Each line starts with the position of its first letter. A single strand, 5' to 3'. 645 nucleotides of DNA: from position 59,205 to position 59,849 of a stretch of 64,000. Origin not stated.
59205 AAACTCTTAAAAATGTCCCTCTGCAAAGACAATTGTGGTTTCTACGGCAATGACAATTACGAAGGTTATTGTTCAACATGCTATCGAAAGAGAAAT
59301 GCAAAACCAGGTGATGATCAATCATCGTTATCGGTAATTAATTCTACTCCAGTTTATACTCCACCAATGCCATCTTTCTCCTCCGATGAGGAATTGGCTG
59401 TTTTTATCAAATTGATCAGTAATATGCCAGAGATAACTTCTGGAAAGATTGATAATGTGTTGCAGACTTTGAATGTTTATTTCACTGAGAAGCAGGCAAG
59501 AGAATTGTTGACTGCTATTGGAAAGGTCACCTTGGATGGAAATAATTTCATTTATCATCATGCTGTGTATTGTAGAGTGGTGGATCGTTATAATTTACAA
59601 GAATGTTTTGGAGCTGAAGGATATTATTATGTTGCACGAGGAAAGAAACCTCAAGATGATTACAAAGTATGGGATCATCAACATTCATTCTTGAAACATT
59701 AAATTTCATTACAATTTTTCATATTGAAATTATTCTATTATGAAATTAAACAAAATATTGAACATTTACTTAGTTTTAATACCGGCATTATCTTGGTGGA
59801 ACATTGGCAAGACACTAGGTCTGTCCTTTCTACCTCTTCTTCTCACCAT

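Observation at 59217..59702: Compact A20 zinc finger plus CUE/UBA-like protein: a possible minimal ubiquitin receptor with an unusual domain pairing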

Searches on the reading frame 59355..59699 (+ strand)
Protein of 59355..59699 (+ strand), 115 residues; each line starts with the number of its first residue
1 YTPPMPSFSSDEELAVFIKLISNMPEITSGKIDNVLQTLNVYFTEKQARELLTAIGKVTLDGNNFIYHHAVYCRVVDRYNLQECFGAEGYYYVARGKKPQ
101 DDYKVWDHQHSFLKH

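Call 23: search_protein_families(library=pfam, alignment_id=A2, max_evalue=10)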
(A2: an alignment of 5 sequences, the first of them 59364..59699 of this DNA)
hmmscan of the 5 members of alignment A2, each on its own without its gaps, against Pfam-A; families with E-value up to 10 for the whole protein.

A. member 1, window:59364-59699:+ (112 aa): 0 families

B. families by the number of members that match (of 5 scanned): 7 families
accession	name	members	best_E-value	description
PF11116.13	DUF2624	1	0.023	Protein of unknown function (DUF2624)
PF24024.1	DUF7336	1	0.033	Domain of unknown function (DUF7336)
PF22175.2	Ogg-HhH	1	0.1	8-oxoguanine DNA glycosylase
PF24353.1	DUF7513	1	0.13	Domain of unknown function (DUF7513)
PF05666.17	YcgJ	1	0.19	YcgJ protein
PF10363.15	RTP1_C1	1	0.2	Required for nuclear transport of RNA pol II C-terminus 1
PF01239.28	PPTA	1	0.2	Protein prenyltransferase alpha subunit repeat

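Call 24: search_solved_structures(query=A2, max_evalue=10, show_alignments=2)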
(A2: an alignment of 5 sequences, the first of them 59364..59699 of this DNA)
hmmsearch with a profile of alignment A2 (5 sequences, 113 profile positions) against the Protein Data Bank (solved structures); distinct sequences matched with E-value up to 10: 1.
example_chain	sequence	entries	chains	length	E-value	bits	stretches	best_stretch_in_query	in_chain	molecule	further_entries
2lc5_A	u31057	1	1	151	0.29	14.7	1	21-57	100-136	Calmodulin, putative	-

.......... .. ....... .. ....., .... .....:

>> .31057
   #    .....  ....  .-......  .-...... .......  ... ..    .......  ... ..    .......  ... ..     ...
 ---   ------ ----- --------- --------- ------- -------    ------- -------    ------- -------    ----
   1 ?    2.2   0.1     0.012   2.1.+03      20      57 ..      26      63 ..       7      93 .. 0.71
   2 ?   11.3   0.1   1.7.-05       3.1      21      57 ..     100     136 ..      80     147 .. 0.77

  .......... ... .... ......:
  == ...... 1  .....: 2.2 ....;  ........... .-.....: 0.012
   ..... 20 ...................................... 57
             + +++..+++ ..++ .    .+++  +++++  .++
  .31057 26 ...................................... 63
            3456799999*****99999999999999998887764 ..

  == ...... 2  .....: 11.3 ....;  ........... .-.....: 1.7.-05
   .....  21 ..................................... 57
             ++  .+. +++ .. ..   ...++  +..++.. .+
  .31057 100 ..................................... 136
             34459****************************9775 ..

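Call 29: search_protein_representatives(alignment_id=A2)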
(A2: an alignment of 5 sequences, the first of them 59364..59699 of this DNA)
Query: 5 sequences, 113 profile positions. Proteins with E-value up to 0.001 (for the whole library): 35; up to 1e-10: 4; up to 1e-30: 2. The best 35 are listed.
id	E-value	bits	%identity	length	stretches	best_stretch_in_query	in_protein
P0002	9.7e-60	216.0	-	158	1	1-112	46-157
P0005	8.8e-55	200.0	-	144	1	1-111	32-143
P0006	3.3e-17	78.9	-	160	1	8-111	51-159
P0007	4.7e-14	68.8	-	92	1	37-111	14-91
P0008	1.7e-10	57.3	-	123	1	2-72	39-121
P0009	1.1e-09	54.8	-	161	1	8-105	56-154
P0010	2.2e-08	50.5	-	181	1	8-95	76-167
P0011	2.8e-08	50.2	-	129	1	8-93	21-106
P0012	1.0e-07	48.3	-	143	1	9-105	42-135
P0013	3.7e-07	46.6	-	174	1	25-103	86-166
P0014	6.1e-07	45.9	-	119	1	9-93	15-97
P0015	2.7e-06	43.8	-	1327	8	15-53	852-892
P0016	2.8e-06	43.7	-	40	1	73-103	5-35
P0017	1.0e-05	41.9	-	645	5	5-57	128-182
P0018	2.4e-05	40.7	-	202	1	29-90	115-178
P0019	2.8e-05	40.5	-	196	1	16-94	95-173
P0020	5.7e-05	39.5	-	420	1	34-91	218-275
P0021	6.7e-05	39.3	-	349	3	10-80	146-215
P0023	7.2e-05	39.2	-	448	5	11-53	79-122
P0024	8.1e-05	39.0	-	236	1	15-96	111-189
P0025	8.9e-05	38.9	-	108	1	30-92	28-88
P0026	1.3e-04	38.4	-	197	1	30-91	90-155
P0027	1.5e-04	38.2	-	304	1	17-103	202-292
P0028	2.6e-04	37.4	-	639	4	9-83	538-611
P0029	2.7e-04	37.4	-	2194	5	61-93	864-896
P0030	2.7e-04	37.4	-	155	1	26-98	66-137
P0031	3.5e-04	37.0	-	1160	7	14-53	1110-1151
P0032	3.8e-04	36.9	-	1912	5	24-63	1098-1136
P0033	4.4e-04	36.7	-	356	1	35-101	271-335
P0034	4.6e-04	36.6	-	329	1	9-97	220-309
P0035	4.9e-04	36.5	-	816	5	11-59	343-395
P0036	5.7e-04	36.3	-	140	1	14-91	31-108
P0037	6.3e-04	36.1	-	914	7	5-54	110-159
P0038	6.8e-04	36.0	-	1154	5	19-95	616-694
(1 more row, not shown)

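Call 31: search_protein_families(library=pfam, proteins=[P0006, P0009, P0010, P0011, P0012, P0013, P0014, P0018, P0019, P0024], max_evalue=0.01)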
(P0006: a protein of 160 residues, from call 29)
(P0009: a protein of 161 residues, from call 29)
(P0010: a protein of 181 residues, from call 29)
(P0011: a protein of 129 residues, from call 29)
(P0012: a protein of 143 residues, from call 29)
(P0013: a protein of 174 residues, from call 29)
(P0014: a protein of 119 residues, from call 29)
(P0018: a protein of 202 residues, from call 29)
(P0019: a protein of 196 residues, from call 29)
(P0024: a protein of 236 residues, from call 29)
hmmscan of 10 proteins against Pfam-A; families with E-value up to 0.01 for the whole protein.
P0006 (160 aa): 0 families

P0009 (161 aa): 0 families

P0010 (181 aa): 1 family
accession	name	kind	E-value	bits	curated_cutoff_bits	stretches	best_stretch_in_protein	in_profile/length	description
PF01754.22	zf-A20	-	0.00084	19.6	21.6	1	6-25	2-23/24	A20-like zinc finger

P0011 (129 aa): 0 families

P0012 (143 aa): 0 families

P0013 (174 aa): 1 family
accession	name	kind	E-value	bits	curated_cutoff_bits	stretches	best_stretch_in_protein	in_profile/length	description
PF01754.22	zf-A20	-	1.6e-05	25.2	21.6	1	4-24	3-23/24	A20-like zinc finger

P0014 (119 aa): 0 families

P0018 (202 aa): 0 families

P0019 (196 aa): 0 families

P0024 (236 aa): 2 families
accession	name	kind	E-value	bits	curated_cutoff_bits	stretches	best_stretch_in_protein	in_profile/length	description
PF04564.21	U-box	-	0.0011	19.5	21.4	1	19-53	20-55/73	U-box domain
PF02207.25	zf-UBR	-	0.0029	18.1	25.2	1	62-94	10-40/69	Putative zinc finger in N-recognin (UBR box)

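Call 32: search_protein_families(library=pfam, proteins=[P0015, P0017, P0023, P0031, P0035, P0037, P0021, P0028], max_evalue=0.001)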
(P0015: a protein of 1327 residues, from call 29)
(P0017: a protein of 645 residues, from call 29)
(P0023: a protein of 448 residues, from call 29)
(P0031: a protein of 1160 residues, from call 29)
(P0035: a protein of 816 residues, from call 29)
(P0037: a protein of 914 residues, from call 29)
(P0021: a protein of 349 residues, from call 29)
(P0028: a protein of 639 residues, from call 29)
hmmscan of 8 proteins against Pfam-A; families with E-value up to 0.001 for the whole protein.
P0015 (1327 aa): 11 families
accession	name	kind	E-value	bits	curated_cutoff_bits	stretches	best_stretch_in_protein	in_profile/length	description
PF13499.12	EF-hand_7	-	3.4e-40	136.7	30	0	759-803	20-66/67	EF-hand domain pair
PF03484.21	B5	-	2.9e-19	69.5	28.6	0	694-725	5-36/67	tRNA synthetase B5 domain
PF10025.14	DUF2267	-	4.7e-17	62.8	29.8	0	94-119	25-50/122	Uncharacterized conserved protein (DUF2267)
PF08976.17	EF-hand_11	-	1.1e-16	62.1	21.7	0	536-588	27-79/105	EF-hand domain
PF14658.12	EF-hand_9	-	2.5e-11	44.3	37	0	754-800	11-59/66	EF-hand domain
PF25325.1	EF-hand_EFHB_C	-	5.5e-11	42.5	27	0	1238-1261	26-49/75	EFHB C-terminal EF-hand domain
PF01707.22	Peptidase_C9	-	8.1e-08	32.5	25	0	1183-1209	51-77/202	Peptidase family C9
PF00656.27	Peptidase_C14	-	8.3e-07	29.3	21.4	0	218-279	13-61/233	Caspase domain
PF09186.17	DUF1949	-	2.2e-06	27.9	23.7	0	918-940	7-29/56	Domain of unknown function (DUF1949)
PF08349.16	DUF1722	-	4.1e-06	27.5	22.5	0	310-380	26-96/117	Protein of unknown function (DUF1722)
PF13623.11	SurA_N_2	-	8.3e-06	26.2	28.5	0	583-640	76-141/145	SurA-like N-terminal domain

P0017 (645 aa): 5 families
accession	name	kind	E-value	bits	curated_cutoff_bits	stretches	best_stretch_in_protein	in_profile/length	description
PF14771.11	DUF4476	-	3.7e-69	229.5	22.5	5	338-428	2-90/91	Domain of unknown function (DUF4476)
PF19915.4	bpX0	-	1.3e-05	26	27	0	252-300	88-134/161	MoxR-vWA-beta-propeller ternary system domain bpX0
PF22406.1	DdMyo7_FERM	-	3.7e-05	24.6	27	0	254-324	25-96/111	DdMyo7 FERM domain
PF09969.14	DUF2203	-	0.00017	22.7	24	0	165-196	2-33/122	Uncharacterized conserved protein (DUF2203)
PF25176.1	DUF7831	-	0.0003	21.1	27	0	360-408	47-95/118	Family of unknown function (DUF7831)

P0023 (448 aa): 14 families
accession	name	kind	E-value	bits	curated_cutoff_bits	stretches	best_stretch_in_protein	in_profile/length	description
PF13499.12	EF-hand_7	-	1.4e-25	89.8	30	0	19-81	13-60/67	EF-hand domain pair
PF08976.17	EF-hand_11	-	2.6e-12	48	21.7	0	215-242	53-80/105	EF-hand domain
PF13833.12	EF-hand_8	-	1.2e-11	44.6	28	0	356-403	4-52/54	EF-hand domain pair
PF13623.11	SurA_N_2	-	2.9e-11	43.9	28.5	0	198-240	93-141/145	SurA-like N-terminal domain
PF03484.21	B5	-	4.9e-11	43.1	28.6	0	47-74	5-32/67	tRNA synthetase B5 domain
PF08349.16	DUF1722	-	1.2e-06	29.1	22.5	0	27-100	35-108/117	Protein of unknown function (DUF1722)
PF19969.4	VMAP-M8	-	3.1e-06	28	27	0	55-118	23-86/97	vWA-MoxR associated protein middle region (VMAP-M) 8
PF20869.2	FAM186A_PQQAQ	-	1.7e-05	24.8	45.7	0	105-118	18-31/42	FAM186A, PQQAQ repeat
PF00656.27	Peptidase_C14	-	3.8e-05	23.9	21.4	0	350-381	17-51/233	Caspase domain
PF17959.7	EF-hand_14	-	8.5e-05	23.2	23.7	0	240-281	5-46/90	EF-hand domain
PF07892.16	DUF1667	-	0.0001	22.7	27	0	328-358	28-58/82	Protein of unknown function (DUF1667)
PF20915.2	VPg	-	0.00019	21.7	27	0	313-329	3-19/61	Viral genome-linked protein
PF02229.22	PC4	-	0.00027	20.8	25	0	317-330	38-51/52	Transcriptional Coactivator p15 (PC4)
PF09494.16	Slx4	-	0.00033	21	24.8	0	79-111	25-59/60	Slx4 endonuclease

P0031 (1160 aa): 12 families
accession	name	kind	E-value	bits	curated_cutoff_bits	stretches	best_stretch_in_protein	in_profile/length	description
PF13499.12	EF-hand_7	-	4.1e-26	91.6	30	0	431-477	17-65/67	EF-hand domain pair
PF03484.21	B5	-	5.3e-15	55.8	28.6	0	1112-1152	5-45/67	tRNA synthetase B5 domain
PF08976.17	EF-hand_11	-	2e-10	41.9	21.7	0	53-102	30-79/105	EF-hand domain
PF10025.14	DUF2267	-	1e-09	39.1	29.8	0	756-788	24-56/122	Uncharacterized conserved protein (DUF2267)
PF13623.11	SurA_N_2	-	1.6e-07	31.7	28.5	0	804-834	94-124/145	SurA-like N-terminal domain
PF19969.4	VMAP-M8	-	2e-06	28.7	27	0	8-84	15-86/97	vWA-MoxR associated protein middle region (VMAP-M) 8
PF25325.1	EF-hand_EFHB_C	-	3.6e-06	27.1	27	0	63-86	26-49/75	EFHB C-terminal EF-hand domain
PF01707.22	Peptidase_C9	-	1.2e-05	25.5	25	0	807-851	53-95/202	Peptidase family C9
PF09186.17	DUF1949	-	4.4e-05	23.7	23.7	0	277-299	9-31/56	Domain of unknown function (DUF1949)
PF06648.16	AcMNPV_Ac75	-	4.9e-05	23.8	24.4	0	1111-1149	39-78/122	Autographa californica nuclear polyhedrosis virus (AcMNPV), Ac75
PF14658.12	EF-hand_9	-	0.0008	20.3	37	0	1066-1110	11-57/66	EF-hand domain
PF08349.16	DUF1722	-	0.00096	19.8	22.5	0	507-590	18-101/117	Protein of unknown function (DUF1722)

P0035 (816 aa): 11 families
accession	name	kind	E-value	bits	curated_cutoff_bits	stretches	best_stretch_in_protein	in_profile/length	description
PF13499.12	EF-hand_7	-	2.5e-25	89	30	0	566-607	17-60/67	EF-hand domain pair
PF08976.17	EF-hand_11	-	1.6e-13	51.8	21.7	0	247-291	31-75/105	EF-hand domain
PF03484.21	B5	-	1.6e-11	44.7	28.6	0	504-545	5-46/67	tRNA synthetase B5 domain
PF09186.17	DUF1949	-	5.3e-07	29.9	23.7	0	255-276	8-29/56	Domain of unknown function (DUF1949)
PF10025.14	DUF2267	-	5.5e-06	27.1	29.8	0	260-287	26-53/122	Uncharacterized conserved protein (DUF2267)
PF25332.1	C2_PACS_N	-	9.3e-05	22.7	27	0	655-684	101-127/170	N-terminal C2 domain of phosphofurin acidic cluster sorting protein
PF14658.12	EF-hand_9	-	0.00011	23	37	0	355-398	12-57/66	EF-hand domain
PF19858.4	OxRdtase_C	-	0.00018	21.4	26.3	0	611-647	103-137/163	Bacterial oxidoreductases, C-terminal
PF01707.22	Peptidase_C9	-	0.00027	21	25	0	416-442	55-81/202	Peptidase family C9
PF25325.1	EF-hand_EFHB_C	-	0.00061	20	27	0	731-754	27-50/75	EFHB C-terminal EF-hand domain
PF19969.4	VMAP-M8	-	0.00099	20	27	0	213-277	23-86/97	vWA-MoxR associated protein middle region (VMAP-M) 8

P0037 (914 aa): 10 families
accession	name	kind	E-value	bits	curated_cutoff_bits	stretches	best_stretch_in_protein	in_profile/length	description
PF13499.12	EF-hand_7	-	3.5e-24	85.4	30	0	289-352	20-65/67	EF-hand domain pair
PF10025.14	DUF2267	-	7e-10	39.6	29.8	0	446-499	64-119/122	Uncharacterized conserved protein (DUF2267)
PF25325.1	EF-hand_EFHB_C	-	1.5e-08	34.7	27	0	239-285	28-73/75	EFHB C-terminal EF-hand domain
PF08976.17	EF-hand_11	-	5e-08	34.2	21.7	0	263-313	28-78/105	EF-hand domain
PF03484.21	B5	-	2.2e-07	31.4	28.6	0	456-496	5-45/67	tRNA synthetase B5 domain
PF13623.11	SurA_N_2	-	2.5e-07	31.1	28.5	0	272-308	94-136/145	SurA-like N-terminal domain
PF01707.22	Peptidase_C9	-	2e-06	28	25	0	274-325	52-103/202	Peptidase family C9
PF20075.5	DUF6471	-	4.3e-05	23.8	26.8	0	261-293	7-39/65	Domain of unknown function (DUF6471)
PF17959.7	EF-hand_14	-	0.0002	22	23.7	0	268-302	13-47/90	EF-hand domain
PF11691.13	DUF3288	-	0.00033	21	25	0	378-445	9-74/89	Protein of unknown function (DUF3288)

P0021 (349 aa): 1 family
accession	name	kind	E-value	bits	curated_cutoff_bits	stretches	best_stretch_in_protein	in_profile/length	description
PF14771.11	DUF4476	-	1.3e-41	141.2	22.5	3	30-121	2-91/91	Domain of unknown function (DUF4476)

P0028 (639 aa): 2 families
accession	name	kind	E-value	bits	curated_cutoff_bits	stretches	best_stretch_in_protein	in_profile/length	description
PF14771.11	DUF4476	-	2e-59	198.3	22.5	5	331-421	2-90/91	Domain of unknown function (DUF4476)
PF13991.11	BssS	-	1.5e-06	28.6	27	0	350-380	25-55/72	BssS protein family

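Call 33: search_protein_families(library=pfam, proteins=[P0020, P0026, P0027, P0030, P0033, P0034, P0036, P0038, P0029, P0032], max_evalue=0.001)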
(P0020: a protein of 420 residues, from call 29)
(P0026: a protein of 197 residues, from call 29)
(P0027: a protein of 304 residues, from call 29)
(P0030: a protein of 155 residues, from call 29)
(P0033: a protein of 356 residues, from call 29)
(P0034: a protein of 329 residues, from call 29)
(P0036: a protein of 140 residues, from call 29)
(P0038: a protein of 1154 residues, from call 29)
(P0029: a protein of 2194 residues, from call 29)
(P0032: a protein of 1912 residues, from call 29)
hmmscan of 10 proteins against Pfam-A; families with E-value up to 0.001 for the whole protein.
P0020 (420 aa): 1 family
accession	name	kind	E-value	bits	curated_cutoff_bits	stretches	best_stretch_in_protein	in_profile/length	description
PF13920.12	zf-C3HC4_3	-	4.8e-08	33.1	27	1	360-408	4-46/49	Zinc finger, C3HC4 type (RING finger)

P0026 (197 aa): 0 families

P0027 (304 aa): 0 families

P0030 (155 aa): 0 families

P0033 (356 aa): 0 families

P0034 (329 aa): 0 families

P0036 (140 aa): 0 families

P0038 (1154 aa): 6 families
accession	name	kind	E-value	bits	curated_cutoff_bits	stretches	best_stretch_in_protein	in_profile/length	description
PF13499.12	EF-hand_7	-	4.5e-10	40.2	30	0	937-981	17-63/67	EF-hand domain pair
PF03484.21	B5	-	1e-09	38.9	28.6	0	720-749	9-38/67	tRNA synthetase B5 domain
PF25325.1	EF-hand_EFHB_C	-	3.3e-07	30.4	27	0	519-564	24-72/75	EFHB C-terminal EF-hand domain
PF08976.17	EF-hand_11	-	1.3e-05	26.5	21.7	0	930-984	28-82/105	EF-hand domain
PF06648.16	AcMNPV_Ac75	-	4.6e-05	23.9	24.4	0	548-579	47-79/122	Autographa californica nuclear polyhedrosis virus (AcMNPV), Ac75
PF10025.14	DUF2267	-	5.1e-05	23.9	29.8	0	115-196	27-114/122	Uncharacterized conserved protein (DUF2267)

P0029 (2194 aa): 7 families
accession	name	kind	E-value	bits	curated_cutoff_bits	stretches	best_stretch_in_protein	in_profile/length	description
PF01471.23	PG_binding_1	-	8.7e-87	285.7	23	6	1469-1525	1-57/57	Putative peptidoglycan binding domain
PF07591.16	PT-HINT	-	3e-27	96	27.7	1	1908-2037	1-137/137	Pretoxin HINT domain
PF09374.15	PG_binding_3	-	3.8e-14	53.1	24.6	0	1313-1344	2-32/76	Predicted Peptidoglycan domain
PF01079.26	Hint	-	2.7e-09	37.4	29.7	1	1891-1977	2-92/213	Hint module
PF14890.11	Intein_splicing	-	1.1e-08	35.5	35.8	1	1912-1991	5-93/155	Intein splicing domain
PF08823.16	PG_binding_2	-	7.3e-07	29.8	21.1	0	1392-1424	16-48/74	Putative peptidoglycan binding domain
PF16693.10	Yop-YscD_ppl_1st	-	4.9e-05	23.4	24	0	962-980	4-22/62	YscD/CdsD-like Bon-like domain 1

P0032 (1912 aa): 15 families
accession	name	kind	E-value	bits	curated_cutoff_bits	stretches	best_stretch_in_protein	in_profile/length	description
PF13499.12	EF-hand_7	-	8.9e-76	250.7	30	4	1532-1591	5-66/67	EF-hand domain pair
PF13833.12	EF-hand_8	-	4.6e-47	158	28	2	1543-1589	2-49/54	EF-hand domain pair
PF00036.39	EF-hand_1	-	1.1e-23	81.4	25.4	0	1573-1592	8-27/29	EF hand domain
PF25325.1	EF-hand_EFHB_C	-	3e-23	81.8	27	0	398-442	26-71/75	EFHB C-terminal EF-hand domain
PF13405.12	EF-hand_6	-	1.4e-17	62.1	25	0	989-1016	1-28/30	EF-hand domain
PF21008.3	AIF-1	-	6.9e-17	62.4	50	1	1503-1594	16-106/140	Allograft inflammatory factor 1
PF13624.11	SurA_N_3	-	4.8e-07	30.2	27.2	0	470-514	95-140/162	SurA-like N-terminal domain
PF08976.17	EF-hand_11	-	3.7e-06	28.2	21.7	0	385-444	27-86/105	EF-hand domain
PF17959.7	EF-hand_14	-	7.2e-06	26.7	23.7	0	464-496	14-46/90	EF-hand domain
PF25825.1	SAPC2_N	-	7.6e-06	26.2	27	0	380-439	10-68/80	SAPC2 EF-hand like N-terminal domain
PF13623.11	SurA_N_2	-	1.7e-05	25.2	28.5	0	477-512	104-145/145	SurA-like N-terminal domain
PF12763.14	EH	-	9e-05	22.8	22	0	698-727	36-65/101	EH domain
PF11848.13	DUF3368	-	0.00031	21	27.3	0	471-495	22-46/46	Domain of unknown function (DUF3368)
PF20869.2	FAM186A_PQQAQ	-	0.00064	19.8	45.7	0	837-849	17-29/42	FAM186A, PQQAQ repeat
PF22913.1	NBAS_11th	-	0.00087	19.7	27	0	773-839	3-70/125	NBAS subunit of NRZ tethering complex, C-terminal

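Call 39: find_homologous_proteins(query=A3, max_evalue=0.001)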
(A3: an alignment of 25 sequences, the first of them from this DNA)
Query A3 (25 sequences) (115 aa, profile of the alignment): 24 proteins with E <= 0.001 among 527 candidates.
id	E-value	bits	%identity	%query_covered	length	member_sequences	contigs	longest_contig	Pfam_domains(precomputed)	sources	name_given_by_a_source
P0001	1.6e-35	139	100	100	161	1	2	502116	PF01754.23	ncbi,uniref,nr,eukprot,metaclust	ncbi:predicted protein [Naegleria gruberi]|uniref:Predicted protein n=1 Tax=Naegleria gruberi TaxID=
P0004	2.2e-35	139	65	98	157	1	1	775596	PF01754.23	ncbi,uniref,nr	ncbi:hypothetical protein C9374_013875 [Naegleria lovaniensis]|uniref:A20-type domain-containing pro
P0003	3.1e-35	138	68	97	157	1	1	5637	PF01754.23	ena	-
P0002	6.4e-35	137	66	98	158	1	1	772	PF01754.23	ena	-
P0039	9.4e-35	137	65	98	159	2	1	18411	PF01754.23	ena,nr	nr:unnamed protein product [Naegleria fowleri]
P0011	8.1e-32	127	36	74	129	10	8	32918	-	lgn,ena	-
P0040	9.4e-32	127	35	74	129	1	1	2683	-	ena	-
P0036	2.4e-29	119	35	46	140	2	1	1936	-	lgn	-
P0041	1.5e-28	117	34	63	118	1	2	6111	-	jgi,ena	jgi:hypothetical protein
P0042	6.2e-27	112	29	83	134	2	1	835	-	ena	-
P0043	5.3e-26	109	34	57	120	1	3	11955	-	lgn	-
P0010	1.7e-24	104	34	77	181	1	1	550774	-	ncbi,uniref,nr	ncbi:zinc finger a20 and an1 domain-containing stress-associated protein [Anaeramoeba ignava]|uniref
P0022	1.4e-23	101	36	50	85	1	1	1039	-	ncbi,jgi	jgi:hypothetical protein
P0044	3.3e-23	100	37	50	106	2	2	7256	-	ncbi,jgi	jgi:hypothetical protein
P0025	5.1e-23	99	33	59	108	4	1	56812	-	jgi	jgi:hypothetical protein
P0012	5.7e-22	96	36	59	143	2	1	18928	-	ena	-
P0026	2.6e-20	90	33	59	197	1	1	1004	-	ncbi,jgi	jgi:hypothetical protein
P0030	5.2e-20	89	43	37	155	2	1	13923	-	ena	-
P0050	6.4e-8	50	35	45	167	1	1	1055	-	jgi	jgi:hypothetical protein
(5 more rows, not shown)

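Call 40: find_encoding_contigs(protein=P0025, flank=10000, max_places=2)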
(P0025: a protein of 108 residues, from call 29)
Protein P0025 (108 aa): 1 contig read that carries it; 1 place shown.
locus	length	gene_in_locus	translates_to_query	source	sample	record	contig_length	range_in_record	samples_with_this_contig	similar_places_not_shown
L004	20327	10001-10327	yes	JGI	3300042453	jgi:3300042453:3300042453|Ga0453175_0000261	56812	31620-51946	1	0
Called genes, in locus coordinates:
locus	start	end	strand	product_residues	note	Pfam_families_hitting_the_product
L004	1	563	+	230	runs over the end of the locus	-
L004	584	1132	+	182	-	-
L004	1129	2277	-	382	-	-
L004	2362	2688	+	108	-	-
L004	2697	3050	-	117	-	-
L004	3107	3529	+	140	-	-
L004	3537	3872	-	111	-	-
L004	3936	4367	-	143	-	-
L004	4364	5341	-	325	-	PF12796:Ank_2 (faint), PF00023:Ank (faint), PF13606:Ank_3 (faint)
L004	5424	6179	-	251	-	PF26146:PI-PLC_X (weak)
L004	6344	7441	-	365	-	-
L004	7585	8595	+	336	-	-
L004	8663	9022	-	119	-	PF00085:Thioredoxin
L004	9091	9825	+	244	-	-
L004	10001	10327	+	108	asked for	-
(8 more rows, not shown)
